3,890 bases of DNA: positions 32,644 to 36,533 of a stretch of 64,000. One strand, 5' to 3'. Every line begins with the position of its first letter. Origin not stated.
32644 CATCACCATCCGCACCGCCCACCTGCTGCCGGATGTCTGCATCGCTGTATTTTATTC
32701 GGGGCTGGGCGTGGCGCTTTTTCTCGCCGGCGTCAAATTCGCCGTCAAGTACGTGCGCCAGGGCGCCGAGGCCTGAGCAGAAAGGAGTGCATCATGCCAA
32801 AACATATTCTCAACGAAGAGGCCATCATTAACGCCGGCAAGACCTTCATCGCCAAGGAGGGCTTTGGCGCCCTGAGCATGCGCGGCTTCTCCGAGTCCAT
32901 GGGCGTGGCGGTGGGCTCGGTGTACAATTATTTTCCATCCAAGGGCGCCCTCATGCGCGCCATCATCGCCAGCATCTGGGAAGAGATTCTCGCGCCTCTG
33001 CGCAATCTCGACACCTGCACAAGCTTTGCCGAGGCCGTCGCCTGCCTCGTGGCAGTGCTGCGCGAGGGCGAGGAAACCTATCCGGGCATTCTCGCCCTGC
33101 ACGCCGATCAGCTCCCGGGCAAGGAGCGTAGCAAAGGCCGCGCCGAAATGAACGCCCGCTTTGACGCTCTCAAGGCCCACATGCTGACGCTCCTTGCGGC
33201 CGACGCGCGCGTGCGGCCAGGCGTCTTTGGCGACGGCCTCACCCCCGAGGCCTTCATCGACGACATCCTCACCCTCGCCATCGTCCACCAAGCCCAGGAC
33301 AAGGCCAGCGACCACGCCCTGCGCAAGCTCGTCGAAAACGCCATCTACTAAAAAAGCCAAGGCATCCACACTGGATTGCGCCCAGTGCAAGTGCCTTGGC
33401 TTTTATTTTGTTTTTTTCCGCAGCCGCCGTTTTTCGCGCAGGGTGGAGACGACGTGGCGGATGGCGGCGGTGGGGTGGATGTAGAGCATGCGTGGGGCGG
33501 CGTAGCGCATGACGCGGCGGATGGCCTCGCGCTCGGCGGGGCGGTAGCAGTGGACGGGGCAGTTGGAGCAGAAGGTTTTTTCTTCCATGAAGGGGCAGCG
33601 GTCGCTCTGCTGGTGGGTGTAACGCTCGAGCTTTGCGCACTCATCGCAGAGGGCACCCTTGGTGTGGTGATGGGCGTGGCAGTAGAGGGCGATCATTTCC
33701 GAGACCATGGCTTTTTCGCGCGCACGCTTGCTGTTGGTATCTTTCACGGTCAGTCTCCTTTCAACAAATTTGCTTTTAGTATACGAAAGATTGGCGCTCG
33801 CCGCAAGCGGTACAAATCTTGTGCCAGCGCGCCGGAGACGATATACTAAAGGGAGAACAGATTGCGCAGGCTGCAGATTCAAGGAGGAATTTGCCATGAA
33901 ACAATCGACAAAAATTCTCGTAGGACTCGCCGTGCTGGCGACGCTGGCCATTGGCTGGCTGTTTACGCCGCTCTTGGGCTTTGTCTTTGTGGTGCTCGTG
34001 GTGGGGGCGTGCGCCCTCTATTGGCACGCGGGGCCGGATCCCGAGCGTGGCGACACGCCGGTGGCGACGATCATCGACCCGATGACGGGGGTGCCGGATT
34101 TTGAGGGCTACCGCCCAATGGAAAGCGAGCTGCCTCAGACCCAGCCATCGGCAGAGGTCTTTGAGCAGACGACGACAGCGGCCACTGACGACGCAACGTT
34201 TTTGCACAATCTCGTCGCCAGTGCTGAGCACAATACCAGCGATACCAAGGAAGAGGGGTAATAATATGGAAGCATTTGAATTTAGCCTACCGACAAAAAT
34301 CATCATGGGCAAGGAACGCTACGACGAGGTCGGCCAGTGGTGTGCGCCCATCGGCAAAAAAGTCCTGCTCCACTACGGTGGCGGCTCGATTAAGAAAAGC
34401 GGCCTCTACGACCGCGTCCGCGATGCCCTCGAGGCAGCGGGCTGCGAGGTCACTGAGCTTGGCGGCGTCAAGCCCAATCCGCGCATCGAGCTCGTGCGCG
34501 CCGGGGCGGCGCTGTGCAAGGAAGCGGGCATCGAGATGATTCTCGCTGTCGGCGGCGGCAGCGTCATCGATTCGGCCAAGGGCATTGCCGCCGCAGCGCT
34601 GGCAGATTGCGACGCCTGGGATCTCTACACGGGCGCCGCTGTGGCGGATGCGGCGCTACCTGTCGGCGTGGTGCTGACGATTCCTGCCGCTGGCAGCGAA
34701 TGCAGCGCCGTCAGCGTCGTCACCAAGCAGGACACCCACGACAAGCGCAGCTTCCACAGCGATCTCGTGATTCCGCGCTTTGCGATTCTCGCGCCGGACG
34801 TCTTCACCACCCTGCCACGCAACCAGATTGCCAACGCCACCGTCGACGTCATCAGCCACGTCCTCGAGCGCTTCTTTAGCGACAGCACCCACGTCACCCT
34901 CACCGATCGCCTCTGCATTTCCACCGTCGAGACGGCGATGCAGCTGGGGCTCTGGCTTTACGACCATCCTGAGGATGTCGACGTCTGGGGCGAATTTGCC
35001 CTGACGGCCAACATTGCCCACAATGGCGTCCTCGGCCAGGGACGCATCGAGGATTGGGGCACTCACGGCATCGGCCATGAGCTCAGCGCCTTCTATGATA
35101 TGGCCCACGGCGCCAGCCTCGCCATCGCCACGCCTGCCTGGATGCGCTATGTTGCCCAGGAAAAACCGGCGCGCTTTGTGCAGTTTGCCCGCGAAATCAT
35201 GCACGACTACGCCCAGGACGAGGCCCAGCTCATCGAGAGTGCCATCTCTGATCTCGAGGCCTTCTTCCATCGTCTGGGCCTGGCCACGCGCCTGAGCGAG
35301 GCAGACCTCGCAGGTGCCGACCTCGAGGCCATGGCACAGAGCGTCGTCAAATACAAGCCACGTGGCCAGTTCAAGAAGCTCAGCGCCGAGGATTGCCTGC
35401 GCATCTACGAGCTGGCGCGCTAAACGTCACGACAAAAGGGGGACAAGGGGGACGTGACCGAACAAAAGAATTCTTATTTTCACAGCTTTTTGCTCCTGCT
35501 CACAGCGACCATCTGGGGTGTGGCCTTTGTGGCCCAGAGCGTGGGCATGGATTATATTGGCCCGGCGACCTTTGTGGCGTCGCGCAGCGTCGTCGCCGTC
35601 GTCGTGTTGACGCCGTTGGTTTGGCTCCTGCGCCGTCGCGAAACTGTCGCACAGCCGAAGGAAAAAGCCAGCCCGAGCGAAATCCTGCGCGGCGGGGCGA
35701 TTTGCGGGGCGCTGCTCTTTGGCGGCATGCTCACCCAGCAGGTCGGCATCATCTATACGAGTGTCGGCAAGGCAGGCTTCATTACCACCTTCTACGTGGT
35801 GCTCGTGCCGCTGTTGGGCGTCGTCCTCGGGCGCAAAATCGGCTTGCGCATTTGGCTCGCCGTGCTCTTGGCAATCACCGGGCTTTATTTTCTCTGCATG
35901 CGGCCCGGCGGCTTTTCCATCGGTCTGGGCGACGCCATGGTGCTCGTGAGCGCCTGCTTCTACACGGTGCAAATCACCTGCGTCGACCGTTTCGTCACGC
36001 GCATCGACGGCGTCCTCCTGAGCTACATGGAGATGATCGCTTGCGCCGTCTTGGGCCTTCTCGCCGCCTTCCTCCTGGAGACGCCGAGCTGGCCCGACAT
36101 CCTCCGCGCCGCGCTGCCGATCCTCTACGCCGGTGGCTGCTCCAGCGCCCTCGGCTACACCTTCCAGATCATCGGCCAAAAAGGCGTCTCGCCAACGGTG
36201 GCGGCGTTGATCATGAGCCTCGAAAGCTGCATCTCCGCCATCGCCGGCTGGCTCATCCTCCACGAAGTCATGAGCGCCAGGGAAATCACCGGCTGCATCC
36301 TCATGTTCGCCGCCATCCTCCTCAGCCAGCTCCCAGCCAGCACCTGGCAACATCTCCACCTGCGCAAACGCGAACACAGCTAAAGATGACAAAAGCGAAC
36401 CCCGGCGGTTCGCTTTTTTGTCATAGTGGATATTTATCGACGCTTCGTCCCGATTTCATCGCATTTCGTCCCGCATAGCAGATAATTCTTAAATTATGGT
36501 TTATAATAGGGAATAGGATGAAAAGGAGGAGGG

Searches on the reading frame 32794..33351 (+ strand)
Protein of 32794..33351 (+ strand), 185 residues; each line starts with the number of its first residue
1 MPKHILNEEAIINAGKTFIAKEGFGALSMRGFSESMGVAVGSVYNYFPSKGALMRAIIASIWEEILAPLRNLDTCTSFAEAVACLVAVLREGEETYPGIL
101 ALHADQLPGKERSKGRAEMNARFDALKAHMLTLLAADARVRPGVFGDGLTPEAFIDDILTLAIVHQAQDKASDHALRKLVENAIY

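Call 64: search_protein_families(library=pfam, proteins=[window:32794-33351:+], max_evalue=0.001)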
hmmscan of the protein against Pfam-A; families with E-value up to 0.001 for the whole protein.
window:32794-33351:+ (185 aa): 1 family
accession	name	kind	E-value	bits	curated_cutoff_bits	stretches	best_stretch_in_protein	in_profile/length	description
PF00440.29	TetR_N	-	1.4e-09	38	24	1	11-57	1-47/47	Bacterial regulatory proteins, tetR family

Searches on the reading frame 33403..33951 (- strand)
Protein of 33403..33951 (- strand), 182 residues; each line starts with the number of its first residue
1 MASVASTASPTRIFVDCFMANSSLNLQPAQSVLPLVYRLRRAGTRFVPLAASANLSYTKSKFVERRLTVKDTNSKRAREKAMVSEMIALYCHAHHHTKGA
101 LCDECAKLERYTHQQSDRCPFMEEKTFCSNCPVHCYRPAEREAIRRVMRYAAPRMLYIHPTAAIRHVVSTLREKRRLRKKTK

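Call 64: search_protein_families(library=pfam, proteins=[window:33403-33951:-], max_evalue=0.001)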
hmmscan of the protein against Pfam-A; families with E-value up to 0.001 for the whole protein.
window:33403-33951:- (182 aa): 1 family
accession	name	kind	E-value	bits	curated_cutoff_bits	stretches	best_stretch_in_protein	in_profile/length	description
PF11756.13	YgbA_NO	-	3.1e-42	143.7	25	1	75-177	2-104/106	Nitrous oxide-stimulated promoter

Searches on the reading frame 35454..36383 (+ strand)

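Call 6: search_protein_families(library=pfam, proteins=[window:35454-36383:+], max_evalue=0.1)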
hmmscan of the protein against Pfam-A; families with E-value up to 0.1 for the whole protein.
window:35454-36383:+ (309 aa): 2 families
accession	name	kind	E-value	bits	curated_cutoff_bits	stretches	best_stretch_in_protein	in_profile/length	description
PF00892.27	EamA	-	1.2e-32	113.5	28.2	2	158-290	2-132/135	EamA-like transporter family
PF19117.5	Mim2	-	0.024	14.7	27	1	113-135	18-40/45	Mitochondrial import 2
